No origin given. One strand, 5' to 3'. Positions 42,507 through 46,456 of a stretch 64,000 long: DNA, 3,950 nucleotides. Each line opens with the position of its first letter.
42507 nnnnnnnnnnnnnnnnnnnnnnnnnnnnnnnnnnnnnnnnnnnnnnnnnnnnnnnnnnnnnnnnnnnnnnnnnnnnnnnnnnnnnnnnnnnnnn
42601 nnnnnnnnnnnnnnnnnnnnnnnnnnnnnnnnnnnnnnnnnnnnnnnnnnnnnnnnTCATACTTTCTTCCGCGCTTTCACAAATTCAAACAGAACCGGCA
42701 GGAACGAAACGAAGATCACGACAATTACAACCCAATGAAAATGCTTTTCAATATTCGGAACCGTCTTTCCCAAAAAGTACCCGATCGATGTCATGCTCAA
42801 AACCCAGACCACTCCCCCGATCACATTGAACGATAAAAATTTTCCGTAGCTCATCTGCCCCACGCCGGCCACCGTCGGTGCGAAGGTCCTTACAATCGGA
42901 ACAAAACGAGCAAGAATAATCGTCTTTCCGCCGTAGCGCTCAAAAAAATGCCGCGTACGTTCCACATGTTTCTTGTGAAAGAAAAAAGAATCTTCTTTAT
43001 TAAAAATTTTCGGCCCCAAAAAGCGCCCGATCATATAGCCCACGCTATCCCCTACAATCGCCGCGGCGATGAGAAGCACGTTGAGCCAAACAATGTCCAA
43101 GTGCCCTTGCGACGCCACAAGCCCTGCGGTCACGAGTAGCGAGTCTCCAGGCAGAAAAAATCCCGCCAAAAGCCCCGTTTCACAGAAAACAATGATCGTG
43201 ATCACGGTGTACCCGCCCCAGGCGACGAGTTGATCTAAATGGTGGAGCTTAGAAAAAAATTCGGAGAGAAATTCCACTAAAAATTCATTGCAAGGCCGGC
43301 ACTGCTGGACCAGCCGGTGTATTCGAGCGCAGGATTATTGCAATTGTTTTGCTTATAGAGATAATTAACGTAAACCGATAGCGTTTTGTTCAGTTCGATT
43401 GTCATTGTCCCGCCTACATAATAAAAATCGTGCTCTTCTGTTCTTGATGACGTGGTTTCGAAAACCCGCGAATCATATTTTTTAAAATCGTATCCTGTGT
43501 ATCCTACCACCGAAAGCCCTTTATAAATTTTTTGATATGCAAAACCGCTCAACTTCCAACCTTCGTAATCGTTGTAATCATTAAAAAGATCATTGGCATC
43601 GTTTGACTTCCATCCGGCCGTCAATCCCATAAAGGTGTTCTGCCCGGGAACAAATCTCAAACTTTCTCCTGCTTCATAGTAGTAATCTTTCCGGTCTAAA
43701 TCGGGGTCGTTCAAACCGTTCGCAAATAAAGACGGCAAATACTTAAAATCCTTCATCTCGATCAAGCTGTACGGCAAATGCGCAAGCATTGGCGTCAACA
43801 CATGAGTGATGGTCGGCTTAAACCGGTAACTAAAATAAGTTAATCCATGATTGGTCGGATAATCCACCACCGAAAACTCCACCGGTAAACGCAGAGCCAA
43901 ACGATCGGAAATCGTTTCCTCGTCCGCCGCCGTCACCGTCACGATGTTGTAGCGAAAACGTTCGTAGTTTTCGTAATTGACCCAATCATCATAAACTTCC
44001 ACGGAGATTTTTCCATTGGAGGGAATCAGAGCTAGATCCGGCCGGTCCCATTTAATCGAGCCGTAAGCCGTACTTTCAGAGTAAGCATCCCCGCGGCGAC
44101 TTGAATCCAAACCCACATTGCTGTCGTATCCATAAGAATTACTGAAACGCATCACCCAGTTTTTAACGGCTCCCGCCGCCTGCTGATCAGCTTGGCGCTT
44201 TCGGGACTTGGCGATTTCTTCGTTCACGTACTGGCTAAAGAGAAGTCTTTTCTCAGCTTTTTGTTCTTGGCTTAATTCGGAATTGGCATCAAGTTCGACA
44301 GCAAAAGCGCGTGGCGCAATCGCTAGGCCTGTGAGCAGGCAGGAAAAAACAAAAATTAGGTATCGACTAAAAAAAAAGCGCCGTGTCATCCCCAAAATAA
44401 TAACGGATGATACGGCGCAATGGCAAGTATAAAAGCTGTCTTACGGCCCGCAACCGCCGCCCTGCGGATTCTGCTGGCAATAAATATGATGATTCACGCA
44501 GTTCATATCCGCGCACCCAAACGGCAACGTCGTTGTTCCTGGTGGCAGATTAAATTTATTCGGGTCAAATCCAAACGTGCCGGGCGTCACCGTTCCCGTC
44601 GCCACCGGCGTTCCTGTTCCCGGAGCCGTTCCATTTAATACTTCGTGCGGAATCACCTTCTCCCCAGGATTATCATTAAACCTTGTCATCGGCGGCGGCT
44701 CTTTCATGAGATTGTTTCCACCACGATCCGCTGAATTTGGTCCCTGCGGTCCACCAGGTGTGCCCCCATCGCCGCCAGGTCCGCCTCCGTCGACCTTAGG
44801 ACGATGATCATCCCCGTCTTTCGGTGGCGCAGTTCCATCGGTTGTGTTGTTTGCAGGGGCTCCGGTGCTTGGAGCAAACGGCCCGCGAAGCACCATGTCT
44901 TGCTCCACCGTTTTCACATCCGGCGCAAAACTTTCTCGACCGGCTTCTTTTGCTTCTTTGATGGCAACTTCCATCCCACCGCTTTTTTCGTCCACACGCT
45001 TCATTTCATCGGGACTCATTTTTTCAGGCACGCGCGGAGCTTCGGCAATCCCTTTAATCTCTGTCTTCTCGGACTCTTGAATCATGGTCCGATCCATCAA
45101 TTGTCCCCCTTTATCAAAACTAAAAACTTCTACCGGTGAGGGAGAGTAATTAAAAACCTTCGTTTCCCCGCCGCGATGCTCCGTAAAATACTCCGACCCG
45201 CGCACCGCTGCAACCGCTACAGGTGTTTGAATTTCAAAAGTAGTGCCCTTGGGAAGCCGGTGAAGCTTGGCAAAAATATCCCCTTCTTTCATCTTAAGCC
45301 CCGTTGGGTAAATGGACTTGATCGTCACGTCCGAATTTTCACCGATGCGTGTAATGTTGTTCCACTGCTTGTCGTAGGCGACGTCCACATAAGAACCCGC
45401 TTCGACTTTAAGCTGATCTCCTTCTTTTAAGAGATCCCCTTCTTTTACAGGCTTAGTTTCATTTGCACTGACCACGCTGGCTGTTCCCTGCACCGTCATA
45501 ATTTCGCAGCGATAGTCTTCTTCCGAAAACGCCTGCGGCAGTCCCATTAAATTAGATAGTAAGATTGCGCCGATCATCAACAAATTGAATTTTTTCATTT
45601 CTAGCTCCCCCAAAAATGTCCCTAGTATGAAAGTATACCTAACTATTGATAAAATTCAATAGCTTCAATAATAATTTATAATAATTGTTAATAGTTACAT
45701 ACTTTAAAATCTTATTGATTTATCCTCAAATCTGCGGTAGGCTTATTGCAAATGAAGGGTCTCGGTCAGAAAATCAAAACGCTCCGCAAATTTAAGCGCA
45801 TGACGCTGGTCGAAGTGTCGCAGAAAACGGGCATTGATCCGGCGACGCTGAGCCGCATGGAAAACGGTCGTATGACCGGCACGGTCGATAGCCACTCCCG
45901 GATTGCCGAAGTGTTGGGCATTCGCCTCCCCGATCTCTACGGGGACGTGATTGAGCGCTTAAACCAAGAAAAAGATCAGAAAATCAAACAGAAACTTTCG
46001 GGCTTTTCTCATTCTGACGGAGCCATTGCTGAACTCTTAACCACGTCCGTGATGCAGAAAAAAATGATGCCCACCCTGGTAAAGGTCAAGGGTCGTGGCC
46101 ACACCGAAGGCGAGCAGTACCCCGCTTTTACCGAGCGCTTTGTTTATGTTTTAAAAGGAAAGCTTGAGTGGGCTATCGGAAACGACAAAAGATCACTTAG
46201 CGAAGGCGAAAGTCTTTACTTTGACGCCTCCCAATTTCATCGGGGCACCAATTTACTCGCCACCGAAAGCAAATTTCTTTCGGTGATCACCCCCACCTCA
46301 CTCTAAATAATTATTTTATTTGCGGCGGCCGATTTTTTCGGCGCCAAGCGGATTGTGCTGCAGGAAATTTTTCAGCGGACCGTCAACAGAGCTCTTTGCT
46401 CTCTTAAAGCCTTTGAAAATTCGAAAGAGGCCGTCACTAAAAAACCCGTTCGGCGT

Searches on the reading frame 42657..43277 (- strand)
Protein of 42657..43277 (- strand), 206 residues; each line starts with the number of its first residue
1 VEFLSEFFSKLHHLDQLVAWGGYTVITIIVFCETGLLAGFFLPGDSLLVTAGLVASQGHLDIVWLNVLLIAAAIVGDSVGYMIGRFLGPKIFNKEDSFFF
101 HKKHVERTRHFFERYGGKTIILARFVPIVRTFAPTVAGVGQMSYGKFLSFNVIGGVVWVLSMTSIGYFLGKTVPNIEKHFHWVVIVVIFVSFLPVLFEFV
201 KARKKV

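Call 20: search_protein_families(library=pfam, proteins=[window:42657-43277:-], max_evalue=0.001)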
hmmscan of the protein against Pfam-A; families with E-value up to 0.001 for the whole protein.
window:42657-43277:- (206 aa): 1 family
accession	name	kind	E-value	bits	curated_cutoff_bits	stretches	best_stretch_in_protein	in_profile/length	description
PF09335.16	VTT_dom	-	7e-22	78.6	33.9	1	42-167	1-122/123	VTT domain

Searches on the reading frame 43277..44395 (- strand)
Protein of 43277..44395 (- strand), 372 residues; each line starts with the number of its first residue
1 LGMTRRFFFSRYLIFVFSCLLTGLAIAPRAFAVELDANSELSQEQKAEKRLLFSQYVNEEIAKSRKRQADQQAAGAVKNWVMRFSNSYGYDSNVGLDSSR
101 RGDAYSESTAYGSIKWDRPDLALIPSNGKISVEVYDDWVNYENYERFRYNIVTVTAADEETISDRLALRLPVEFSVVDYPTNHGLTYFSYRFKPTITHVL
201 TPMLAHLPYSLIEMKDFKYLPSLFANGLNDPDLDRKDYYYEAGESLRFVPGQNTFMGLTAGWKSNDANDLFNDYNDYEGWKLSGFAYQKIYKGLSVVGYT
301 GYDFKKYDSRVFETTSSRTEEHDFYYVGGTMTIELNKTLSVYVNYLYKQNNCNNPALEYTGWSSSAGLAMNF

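Call 3: search_protein_families(library=pfam, proteins=[window:43277-44395:-], max_evalue=1)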
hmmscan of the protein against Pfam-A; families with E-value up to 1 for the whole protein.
window:43277-44395:- (372 aa): 2 families
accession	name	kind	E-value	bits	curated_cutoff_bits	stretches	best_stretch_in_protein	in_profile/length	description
PF19089.6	DUF5777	-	0.083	12.6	23.1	1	314-354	148-188/247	Membrane bound beta barrel domain (DUF5777)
PF22753.2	Ape1_N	-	0.19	12.6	27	1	306-343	20-55/114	Peptidoglycan O-acetylesterase, N-terminal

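Call 4: search_protein_families(library=ncbifam, proteins=[window:43277-44395:-], max_evalue=1)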
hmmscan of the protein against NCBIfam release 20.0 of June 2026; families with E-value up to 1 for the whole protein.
window:43277-44395:- (372 aa): 0 families

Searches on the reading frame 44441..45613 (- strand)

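Call 3: search_protein_families(library=pfam, proteins=[window:44441-45613:-], max_evalue=1)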
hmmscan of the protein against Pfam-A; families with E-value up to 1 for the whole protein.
window:44441-45613:- (390 aa): 2 families
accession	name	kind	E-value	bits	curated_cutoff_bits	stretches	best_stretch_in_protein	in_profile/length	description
PF04773.18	FecR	-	8.6e-06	26.6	24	1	71-153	6-89/97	FecR protein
PF21158.3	flgK_1st_1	-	0.15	12.5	24.2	1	66-99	19-51/81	Flagellar hook-associated protein 1, D2-like domain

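Call 4: search_protein_families(library=ncbifam, proteins=[window:44441-45613:-], max_evalue=1)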
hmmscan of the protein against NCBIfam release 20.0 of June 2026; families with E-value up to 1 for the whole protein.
window:44441-45613:- (390 aa): 5 families
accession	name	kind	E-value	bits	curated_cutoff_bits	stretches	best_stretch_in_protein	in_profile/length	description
NF047849.1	Lsa33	exception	7e-15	55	420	1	31-211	24-206/310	surface adhesin Lsa33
NF047876.1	Lsa19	exception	4.6e-10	39.6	250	1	36-145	11-117/182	adhesin Lsa19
NF033165.1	lipo_LipL45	exception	2.7e-07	30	350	1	43-150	47-160/391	lipoprotein LipL45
NF033682.1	retention_LapA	subfamily_domain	0.00027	21.1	50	1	38-99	6-66/145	retention module-containing protein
NF040942.2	hypo_ExtJ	equivalog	0.021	15.2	52.5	1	6-72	1-60/77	selenite/tellurite reduction operon protein ExtJ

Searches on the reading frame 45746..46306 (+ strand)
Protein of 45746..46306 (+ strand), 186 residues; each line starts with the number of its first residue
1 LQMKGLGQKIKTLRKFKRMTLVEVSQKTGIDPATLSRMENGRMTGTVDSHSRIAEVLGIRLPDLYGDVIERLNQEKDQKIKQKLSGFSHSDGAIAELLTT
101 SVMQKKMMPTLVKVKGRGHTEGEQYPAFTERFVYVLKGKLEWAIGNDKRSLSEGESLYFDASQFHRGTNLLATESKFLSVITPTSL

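Call 3: search_protein_families(library=pfam, proteins=[window:45746-46306:+], max_evalue=1)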
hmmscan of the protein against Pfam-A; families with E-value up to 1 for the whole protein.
window:45746-46306:+ (186 aa): 10 families
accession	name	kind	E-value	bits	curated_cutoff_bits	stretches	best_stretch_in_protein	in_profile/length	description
PF07883.17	Cupin_2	-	7.7e-09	35.6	27.2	1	130-180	19-69/70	Cupin domain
PF01381.28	HTH_3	-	1e-07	32.3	23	1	10-64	1-55/55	Helix-turn-helix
PF13443.12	HTH_26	-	1.2e-06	29.1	22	1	9-66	1-59/63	Cro/C1-type HTH DNA-binding domain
PF13560.12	HTH_31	-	4.9e-06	27.2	27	1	6-58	2-55/64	Helix-turn-helix domain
PF12844.13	HTH_19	-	2.2e-05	24.7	30.2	1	7-60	1-54/64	Helix-turn-helix domain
PF13413.12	HTH_25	-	0.001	19.3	24.6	1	12-43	4-35/62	Helix-turn-helix domain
PF13693.12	HTH_35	-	0.028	14.8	25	1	13-65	11-59/75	Winged helix-turn-helix DNA-binding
PF13744.12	HTH_37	-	0.075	13.3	27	1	6-45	19-58/80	Helix-turn-helix domain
PF13412.12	HTH_24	-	0.082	12.9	21.9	1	11-37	10-36/48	Winged helix-turn-helix DNA-binding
PF09339.16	HTH_IclR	-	0.089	13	22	1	18-38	18-38/52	IclR helix-turn-helix domain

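Call 4: search_protein_families(library=ncbifam, proteins=[window:45746-46306:+], max_evalue=1)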
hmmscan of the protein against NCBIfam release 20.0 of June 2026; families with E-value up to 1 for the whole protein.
window:45746-46306:+ (186 aa): 18 families
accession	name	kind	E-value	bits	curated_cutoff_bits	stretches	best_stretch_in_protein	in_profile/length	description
NF007408.0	PRK09943.1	equivalog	4.9e-08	32.8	211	1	6-185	8-184/185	HTH-type transcriptional regulator PuuR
NF041951.1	phage_RstR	subfamily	2e-07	31.3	80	1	6-95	3-92/108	RstR family transcriptional repressor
NF047948.1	male_kill_WMK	equivalog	8.1e-07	28.8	300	1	6-66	6-66/300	WO male-killing family protein Wmk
NF006015.0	PRK08154.1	subfamily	8.8e-07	28.4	204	1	4-101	29-124/314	anaerobic benzoate catabolism transcriptional regulator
TIGR03214.2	ura-cupin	equivalog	9.5e-06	25.3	200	1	79-178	22-119/249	(S)-ureidoglycine aminohydrolase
NF041575.1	antitoxPezA_Strep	equivalog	0.0003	20.8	290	1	6-61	2-57/158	type II toxin-antitoxin system antitoxin PezA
TIGR00270.2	TIGR00270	equivalog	0.0004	20.2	110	1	7-68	77-138/159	multiprotein bridging factor aMBF1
TIGR03070.1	couple_hipB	subfamily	0.00052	19.9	71.65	1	6-61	3-58/58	type II toxin-antitoxin system Y4mF family antitoxin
NF003162.0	PRK04140.1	equivalog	0.0011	18.1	263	1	7-83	128-199/317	transcriptional regulator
NF007271.0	PRK09726.1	equivalog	0.0012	18.8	79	1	6-60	13-67/88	type II toxin-antitoxin system antitoxin HipB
NF041677.1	trans_regClgR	equivalog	0.0018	18.3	170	1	6-83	9-86/113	transcriptional regulator ClgR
TIGR03830.1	CxxCG_CxxCG_HTH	subfamily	0.013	15.2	61.8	1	7-44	67-104/127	type II TA system antitoxin MqsA family protein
NF010465.0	PRK13890.1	equivalog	0.017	15.2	96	1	13-65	13-65/121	conjugal transfer protein TrbA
NF006328.0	PRK08558.1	equivalog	0.028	14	184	1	9-76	13-80/238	adenine phosphoribosyltransferase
TIGR02612.1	mob_myst_A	hypoth_equivalog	0.042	13.7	122.6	1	10-59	30-81/150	mobile mystery protein A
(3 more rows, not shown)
